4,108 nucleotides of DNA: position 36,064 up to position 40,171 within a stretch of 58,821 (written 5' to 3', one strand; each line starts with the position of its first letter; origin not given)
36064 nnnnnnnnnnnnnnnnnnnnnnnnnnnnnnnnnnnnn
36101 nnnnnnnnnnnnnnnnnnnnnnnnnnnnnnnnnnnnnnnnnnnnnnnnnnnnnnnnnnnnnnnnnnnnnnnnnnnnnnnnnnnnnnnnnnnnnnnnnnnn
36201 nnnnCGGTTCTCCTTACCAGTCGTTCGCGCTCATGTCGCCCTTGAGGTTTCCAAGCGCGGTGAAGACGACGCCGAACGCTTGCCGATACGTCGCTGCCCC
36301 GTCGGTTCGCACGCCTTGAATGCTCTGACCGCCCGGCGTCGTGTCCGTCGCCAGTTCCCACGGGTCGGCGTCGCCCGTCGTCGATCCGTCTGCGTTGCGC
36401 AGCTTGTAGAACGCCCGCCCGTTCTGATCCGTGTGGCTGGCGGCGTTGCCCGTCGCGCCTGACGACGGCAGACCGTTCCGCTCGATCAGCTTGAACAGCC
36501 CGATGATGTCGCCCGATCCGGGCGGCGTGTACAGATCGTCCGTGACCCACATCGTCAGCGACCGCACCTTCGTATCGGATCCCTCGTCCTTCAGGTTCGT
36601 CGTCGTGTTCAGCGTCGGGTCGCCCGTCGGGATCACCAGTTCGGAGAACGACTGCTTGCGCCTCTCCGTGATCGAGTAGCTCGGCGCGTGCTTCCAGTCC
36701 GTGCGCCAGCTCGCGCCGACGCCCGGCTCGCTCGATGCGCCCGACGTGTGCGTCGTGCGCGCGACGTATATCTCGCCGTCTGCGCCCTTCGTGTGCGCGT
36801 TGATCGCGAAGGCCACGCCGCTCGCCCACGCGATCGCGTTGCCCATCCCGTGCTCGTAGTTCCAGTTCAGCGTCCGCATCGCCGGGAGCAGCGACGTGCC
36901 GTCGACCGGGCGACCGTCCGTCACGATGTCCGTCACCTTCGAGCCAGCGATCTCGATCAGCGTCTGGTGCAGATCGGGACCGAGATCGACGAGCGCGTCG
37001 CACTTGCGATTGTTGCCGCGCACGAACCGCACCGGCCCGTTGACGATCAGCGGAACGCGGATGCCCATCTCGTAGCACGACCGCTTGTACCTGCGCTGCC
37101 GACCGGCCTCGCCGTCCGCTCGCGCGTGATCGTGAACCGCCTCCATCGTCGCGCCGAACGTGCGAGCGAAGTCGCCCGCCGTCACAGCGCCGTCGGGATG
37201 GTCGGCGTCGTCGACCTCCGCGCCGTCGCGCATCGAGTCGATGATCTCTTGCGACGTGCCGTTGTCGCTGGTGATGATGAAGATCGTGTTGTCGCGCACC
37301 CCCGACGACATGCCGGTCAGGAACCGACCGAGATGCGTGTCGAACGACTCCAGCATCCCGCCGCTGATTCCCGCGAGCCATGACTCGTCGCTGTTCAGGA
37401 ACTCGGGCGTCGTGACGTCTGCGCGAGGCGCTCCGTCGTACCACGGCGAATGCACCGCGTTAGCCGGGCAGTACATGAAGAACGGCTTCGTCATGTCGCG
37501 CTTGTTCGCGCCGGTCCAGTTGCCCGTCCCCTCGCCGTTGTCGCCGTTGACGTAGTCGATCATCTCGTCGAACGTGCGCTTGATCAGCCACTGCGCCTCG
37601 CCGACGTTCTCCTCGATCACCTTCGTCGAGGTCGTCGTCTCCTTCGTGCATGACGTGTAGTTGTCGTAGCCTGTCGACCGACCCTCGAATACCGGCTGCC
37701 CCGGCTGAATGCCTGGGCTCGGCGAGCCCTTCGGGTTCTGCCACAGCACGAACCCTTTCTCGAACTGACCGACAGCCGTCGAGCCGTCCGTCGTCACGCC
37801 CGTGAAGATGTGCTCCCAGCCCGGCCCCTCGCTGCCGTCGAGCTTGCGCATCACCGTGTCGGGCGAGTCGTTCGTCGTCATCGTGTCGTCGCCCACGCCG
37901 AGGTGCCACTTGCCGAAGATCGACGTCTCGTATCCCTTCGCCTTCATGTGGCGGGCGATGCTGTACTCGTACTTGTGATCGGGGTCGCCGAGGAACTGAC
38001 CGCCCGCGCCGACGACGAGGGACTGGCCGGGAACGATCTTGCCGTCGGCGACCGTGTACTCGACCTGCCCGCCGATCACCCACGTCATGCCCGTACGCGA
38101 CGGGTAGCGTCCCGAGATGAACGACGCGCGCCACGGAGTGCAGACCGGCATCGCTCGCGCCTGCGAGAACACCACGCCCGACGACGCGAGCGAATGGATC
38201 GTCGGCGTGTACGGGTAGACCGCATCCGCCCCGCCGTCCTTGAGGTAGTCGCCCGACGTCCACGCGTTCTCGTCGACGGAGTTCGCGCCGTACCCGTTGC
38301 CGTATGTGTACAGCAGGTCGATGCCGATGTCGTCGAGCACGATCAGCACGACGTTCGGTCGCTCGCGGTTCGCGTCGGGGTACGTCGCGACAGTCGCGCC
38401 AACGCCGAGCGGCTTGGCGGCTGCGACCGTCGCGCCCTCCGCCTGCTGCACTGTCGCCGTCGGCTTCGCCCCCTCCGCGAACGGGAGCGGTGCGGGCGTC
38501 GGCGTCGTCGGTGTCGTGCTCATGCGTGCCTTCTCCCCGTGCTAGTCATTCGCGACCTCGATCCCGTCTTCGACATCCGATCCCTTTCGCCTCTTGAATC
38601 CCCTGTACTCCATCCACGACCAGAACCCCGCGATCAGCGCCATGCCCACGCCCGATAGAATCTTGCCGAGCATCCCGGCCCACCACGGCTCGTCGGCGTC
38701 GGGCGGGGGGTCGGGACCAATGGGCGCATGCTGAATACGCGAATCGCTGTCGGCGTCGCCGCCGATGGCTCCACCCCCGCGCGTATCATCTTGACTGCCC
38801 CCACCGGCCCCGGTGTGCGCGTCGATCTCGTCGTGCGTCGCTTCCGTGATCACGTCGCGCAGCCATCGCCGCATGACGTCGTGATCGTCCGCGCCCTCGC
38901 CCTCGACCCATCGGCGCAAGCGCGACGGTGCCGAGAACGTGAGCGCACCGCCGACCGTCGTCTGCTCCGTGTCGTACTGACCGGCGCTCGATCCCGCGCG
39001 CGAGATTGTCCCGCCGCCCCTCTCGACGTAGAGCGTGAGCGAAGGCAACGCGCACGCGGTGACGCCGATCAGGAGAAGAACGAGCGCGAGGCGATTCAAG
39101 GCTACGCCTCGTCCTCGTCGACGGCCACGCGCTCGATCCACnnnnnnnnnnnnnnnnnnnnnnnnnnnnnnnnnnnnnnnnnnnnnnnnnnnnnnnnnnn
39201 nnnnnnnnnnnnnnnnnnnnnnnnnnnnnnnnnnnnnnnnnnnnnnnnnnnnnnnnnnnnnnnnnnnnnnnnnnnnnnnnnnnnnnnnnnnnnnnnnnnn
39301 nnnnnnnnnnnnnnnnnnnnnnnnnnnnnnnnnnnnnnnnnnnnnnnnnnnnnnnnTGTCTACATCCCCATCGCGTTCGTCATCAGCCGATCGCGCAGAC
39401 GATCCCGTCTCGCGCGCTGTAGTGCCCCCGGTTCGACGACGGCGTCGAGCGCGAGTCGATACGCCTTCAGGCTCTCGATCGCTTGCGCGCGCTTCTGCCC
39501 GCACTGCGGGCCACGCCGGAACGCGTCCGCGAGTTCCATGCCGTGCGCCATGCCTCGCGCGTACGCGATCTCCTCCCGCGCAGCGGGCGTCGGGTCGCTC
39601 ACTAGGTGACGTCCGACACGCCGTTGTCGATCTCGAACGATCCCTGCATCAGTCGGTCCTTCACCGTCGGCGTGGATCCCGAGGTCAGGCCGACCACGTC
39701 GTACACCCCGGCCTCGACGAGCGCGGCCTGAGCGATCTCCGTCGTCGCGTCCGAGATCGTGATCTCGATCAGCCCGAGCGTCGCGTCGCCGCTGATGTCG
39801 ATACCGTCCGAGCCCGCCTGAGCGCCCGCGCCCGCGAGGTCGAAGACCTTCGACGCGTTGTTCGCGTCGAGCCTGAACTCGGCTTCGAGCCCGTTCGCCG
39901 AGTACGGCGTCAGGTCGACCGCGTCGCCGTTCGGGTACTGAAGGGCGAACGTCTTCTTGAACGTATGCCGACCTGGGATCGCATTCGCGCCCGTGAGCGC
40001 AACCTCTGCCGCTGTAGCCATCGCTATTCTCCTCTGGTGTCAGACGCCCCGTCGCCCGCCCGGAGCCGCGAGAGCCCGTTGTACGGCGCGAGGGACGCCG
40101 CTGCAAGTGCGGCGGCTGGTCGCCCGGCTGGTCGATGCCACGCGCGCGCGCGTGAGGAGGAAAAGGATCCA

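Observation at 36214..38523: A phage-encoded Cys-type sulfatase sits immediately upstream of the packaging genes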

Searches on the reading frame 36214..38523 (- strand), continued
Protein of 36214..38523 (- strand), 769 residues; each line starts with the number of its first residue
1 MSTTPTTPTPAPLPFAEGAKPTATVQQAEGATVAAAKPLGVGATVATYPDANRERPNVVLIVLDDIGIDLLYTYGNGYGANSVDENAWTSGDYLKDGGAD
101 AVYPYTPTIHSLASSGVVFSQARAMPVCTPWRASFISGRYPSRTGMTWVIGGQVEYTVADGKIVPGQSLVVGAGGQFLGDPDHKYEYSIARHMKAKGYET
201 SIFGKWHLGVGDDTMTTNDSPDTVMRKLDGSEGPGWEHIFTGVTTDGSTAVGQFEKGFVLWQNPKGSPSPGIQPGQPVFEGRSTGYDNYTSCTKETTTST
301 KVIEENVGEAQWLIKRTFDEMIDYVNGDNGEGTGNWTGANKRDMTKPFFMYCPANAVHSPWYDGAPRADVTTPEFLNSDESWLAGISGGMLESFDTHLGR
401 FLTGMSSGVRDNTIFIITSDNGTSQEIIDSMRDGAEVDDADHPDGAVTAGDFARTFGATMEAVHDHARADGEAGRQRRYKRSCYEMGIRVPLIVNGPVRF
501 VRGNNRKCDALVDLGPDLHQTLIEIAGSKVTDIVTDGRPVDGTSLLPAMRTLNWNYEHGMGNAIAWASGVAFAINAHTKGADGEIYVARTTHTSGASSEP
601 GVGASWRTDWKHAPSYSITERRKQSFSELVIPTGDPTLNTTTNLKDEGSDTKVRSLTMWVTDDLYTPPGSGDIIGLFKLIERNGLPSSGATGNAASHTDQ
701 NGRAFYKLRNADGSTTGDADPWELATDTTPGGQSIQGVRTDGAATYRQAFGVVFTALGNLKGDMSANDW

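Call 117: find_related_loci(query=A11, collection=metagenome_contigs, flank=8000)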
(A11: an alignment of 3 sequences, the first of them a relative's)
Query A11 (588 aa) in metagenome_contigs; peptide patterns used: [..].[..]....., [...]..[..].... (x = any residue, [..] = any of these).
135 stretches matched a pattern; 12 encode a relative of the query (tblastn E <= 1e-3); 12 distinct loci.
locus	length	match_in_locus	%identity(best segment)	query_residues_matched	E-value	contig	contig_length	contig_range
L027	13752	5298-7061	100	1-588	0e+0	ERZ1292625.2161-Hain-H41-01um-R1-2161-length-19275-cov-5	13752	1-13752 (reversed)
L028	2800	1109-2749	48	22-586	5e-162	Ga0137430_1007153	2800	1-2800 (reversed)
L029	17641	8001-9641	48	22-586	4e-153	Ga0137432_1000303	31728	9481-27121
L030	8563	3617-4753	24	4-463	2e-19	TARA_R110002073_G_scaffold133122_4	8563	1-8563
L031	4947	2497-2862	32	20-167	5e-15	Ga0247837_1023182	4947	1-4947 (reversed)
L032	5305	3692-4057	32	20-167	6e-15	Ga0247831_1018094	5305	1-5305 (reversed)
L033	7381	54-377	34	25-168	2e-13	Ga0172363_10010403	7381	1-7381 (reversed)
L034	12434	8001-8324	34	25-168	2e-13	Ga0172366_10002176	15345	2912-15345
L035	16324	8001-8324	34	25-168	3e-13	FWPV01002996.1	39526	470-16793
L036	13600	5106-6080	25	25-440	5e-11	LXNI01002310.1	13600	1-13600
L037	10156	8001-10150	24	25-413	6e-16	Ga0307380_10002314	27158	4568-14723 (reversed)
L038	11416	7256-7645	28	25-167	2e-10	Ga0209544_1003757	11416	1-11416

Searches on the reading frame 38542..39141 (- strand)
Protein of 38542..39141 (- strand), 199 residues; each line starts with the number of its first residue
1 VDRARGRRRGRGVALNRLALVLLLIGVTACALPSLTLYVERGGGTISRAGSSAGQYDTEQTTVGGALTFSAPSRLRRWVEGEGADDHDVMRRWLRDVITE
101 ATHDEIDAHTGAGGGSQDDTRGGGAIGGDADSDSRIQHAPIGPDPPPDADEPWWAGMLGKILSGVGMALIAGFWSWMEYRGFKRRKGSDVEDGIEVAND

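Call 6: search_protein_families(library=pfam, proteins=[window:38542-39141:-], max_evalue=0.01)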
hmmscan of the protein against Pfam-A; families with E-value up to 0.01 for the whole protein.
window:38542-39141:- (199 aa): 0 families

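Call 8: search_protein_families(library=phrogs, proteins=[window:38542-39141:-], max_evalue=0.001)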
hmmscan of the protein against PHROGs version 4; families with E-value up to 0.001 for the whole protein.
window:38542-39141:- (199 aa): 0 families

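Call 19: search_protein_families(library=ncbifam, proteins=[window:38542-39141:-], max_evalue=0.01)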
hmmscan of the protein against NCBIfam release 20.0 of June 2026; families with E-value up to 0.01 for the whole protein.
window:38542-39141:- (199 aa): 0 families

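Call 86: search_protein_families(library=padloc, proteins=[window:38542-39141:-], max_evalue=0.01)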
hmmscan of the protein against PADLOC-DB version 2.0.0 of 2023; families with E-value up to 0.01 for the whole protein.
window:38542-39141:- (199 aa): 0 families

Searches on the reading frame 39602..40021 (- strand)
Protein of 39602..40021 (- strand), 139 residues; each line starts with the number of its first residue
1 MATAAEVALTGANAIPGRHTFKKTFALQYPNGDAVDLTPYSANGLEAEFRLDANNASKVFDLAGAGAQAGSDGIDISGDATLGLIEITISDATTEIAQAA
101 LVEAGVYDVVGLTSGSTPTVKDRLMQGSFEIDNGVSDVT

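Call 19: search_protein_families(library=ncbifam, proteins=[window:39602-40021:-], max_evalue=0.01)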
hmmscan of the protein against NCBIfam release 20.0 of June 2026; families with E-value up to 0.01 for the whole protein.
window:39602-40021:- (139 aa): 0 families

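Call 22: search_protein_families(library=phrogs, proteins=[window:39602-40021:-], max_evalue=0.01)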
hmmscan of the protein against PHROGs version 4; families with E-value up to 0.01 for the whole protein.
window:39602-40021:- (139 aa): 1 family
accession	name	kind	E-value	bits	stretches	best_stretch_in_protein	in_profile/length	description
phrog_1084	-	unknown function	6.7e-09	36.9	1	20-137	17-116/123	unknown function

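Call 80: find_homologous_proteins(query=A4, max_evalue=0.001)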
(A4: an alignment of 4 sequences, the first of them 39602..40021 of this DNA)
Query A4 (4 sequences) (139 aa, profile of the alignment): 17 proteins with E <= 0.001 among 8000 candidates.
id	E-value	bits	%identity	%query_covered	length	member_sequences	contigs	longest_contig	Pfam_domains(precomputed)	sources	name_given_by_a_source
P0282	1.6e-57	212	34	92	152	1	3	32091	-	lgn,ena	-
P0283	9.8e-52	193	29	88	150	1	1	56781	-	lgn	-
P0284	3.3e-46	175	100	100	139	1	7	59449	-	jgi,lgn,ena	jgi:hypothetical protein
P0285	2.2e-39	153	41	19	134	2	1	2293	-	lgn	-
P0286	1.7e-37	147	30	93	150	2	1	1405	-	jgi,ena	-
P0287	1.4e-31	128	28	76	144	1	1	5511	-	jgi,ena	-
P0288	1.2e-30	125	30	94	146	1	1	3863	-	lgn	-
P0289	7.2e-30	122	71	100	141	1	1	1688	-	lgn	-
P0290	2.4e-29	120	34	93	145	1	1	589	-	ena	-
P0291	7.0e-28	116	32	81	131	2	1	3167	-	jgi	-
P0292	1.9e-26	111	96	68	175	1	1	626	-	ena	-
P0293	2.5e-24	104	32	76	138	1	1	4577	-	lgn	-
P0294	3.1e-23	100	24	81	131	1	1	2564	-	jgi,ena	-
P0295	1.5e-22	98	40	14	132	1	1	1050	-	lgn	-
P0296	2.2e-21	94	62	96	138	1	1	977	-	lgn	-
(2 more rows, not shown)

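Call 86: search_protein_families(library=padloc, proteins=[window:39602-40021:-], max_evalue=0.01)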
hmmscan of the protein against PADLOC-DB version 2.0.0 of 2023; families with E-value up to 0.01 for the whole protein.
window:39602-40021:- (139 aa): 0 families

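Call 89: predict_structure(alignment_id=A8)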
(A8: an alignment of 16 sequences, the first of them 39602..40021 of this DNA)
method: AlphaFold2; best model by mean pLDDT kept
length: 139 residues; sequences in the alignment: 16
mean_pLDDT: 82.6   pTM: 0.76
mean pLDDT of the five models: 82.6, 81.3, 80.7, 80.5, 80.2
residues with pLDDT >= 90: 43; 70-90: 77; 50-70: 13; < 50: 6
segments of 3 or more residues with pLDDT < 50: 136-139
pLDDT, mean of each block of 10 residues (from residue 1): 80 89 90 89 88 78 66 84 90 84 89 75 91 62
secondary structure, 60 per line:
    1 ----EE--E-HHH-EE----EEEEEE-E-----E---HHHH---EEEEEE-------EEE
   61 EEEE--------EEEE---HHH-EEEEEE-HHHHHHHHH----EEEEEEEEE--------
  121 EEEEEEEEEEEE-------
elements in order: E21-26 H38-41 E45-50 E58-64 E73-76 E84-89 H91-99 E104-112 E121-132

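Call 92: fold_search(model_id=the predicted structure, library=pdb)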
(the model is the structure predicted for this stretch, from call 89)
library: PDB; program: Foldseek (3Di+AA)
matches with E <= 10: 1800; with E <= 0.001: 1
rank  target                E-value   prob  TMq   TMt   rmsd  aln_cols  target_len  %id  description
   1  6v8i_AJ               1.2e-04  1.00  0.50  0.43   7.8       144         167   17  Composite atomic model of the Staphylococcus aureus phage 80alpha baseplate (released 2020-03-04)
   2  1h5b_C                1.0e-03  1.00  0.44  0.51   6.0       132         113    9  T cell receptor Valpha11 (AV11S5) domain (released 2001-06-21)
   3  9m8o_Q                1.1e-03  1.00  0.48  0.44   9.0       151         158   11  Cryo-EM structure of bacteriophage NF5 baseplate (released 2025-12-17)
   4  5jhd_D                1.4e-03  1.00  0.47  0.35   6.6       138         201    9  Crystal structure of LS10-TCR/M1-HLA-A*02 complex (released 2017-03-01)
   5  6sm2_A                1.4e-03  0.99  0.39  0.46   6.2       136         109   17  Mutant immunoglobulin light chain causing amyloidosis (Pat-1) (released 2020-03-18)
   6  2cdg_A                1.5e-03  1.00  0.47  0.37   4.8       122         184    9  Structure and binding kinetics of three different human CD1d-alpha- Galactosylceramide-specific T cell receptors (TCR  (released 2006-03-07)
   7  8rvd_D                1.5e-03  1.00  0.42  0.35   5.8       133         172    8  Unbound murine diabetogenic 4.1 TCR (released 2025-02-12)
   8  5jhd_I                1.8e-03  1.00  0.47  0.35   6.6       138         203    9  Crystal structure of LS10-TCR/M1-HLA-A*02 complex (released 2017-03-01)
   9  8rvd_G                1.8e-03  0.99  0.41  0.32   6.7       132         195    5  Unbound murine diabetogenic 4.1 TCR (released 2025-02-12)
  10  4p5t_E                1.9e-03  1.00  0.44  0.35   6.3       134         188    6  14.C6 TCR complexed with MHC class II I-Ab/3K peptide (released 2014-05-28)
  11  9m8o_P                1.9e-03  1.00  0.51  0.47   8.5       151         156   11  Cryo-EM structure of bacteriophage NF5 baseplate (released 2025-12-17)
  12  7amp_A                2.1e-03  0.99  0.40  0.30   7.3       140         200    6  Crystal structure of the complex of HuJovi-1 Fab with the human A6 T-cell receptor TRBC1 (released 2022-04-20)
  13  4ww2_A                2.1e-03  0.99  0.41  0.31   5.6       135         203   12  Crystal structure of human TCR Alpha Chain-TRAV21-TRAJ8, Beta Chain-TRBV7-8, Antigen-presenting glycoprotein CD1d, and (released 2016-02-03)
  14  6rp9_K                2.3e-03  1.00  0.47  0.38   6.1       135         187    7  Crystal structure of the T-cell receptor NYE_S3 bound to HLA A2*01-SLLMWITQV (released 2020-01-15)
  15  6dfv_C                2.3e-03  1.00  0.47  0.35   6.2       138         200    6  Mouse diabetogenic TCR 8F10 (released 2019-04-17)
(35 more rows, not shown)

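Call 110: search_dna_similar(query=window:39602-40021:-, collection=phages, mode=protein, max_rows=30, max_evalue=0.01)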
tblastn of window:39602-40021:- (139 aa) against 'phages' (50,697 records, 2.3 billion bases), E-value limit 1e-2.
No match.
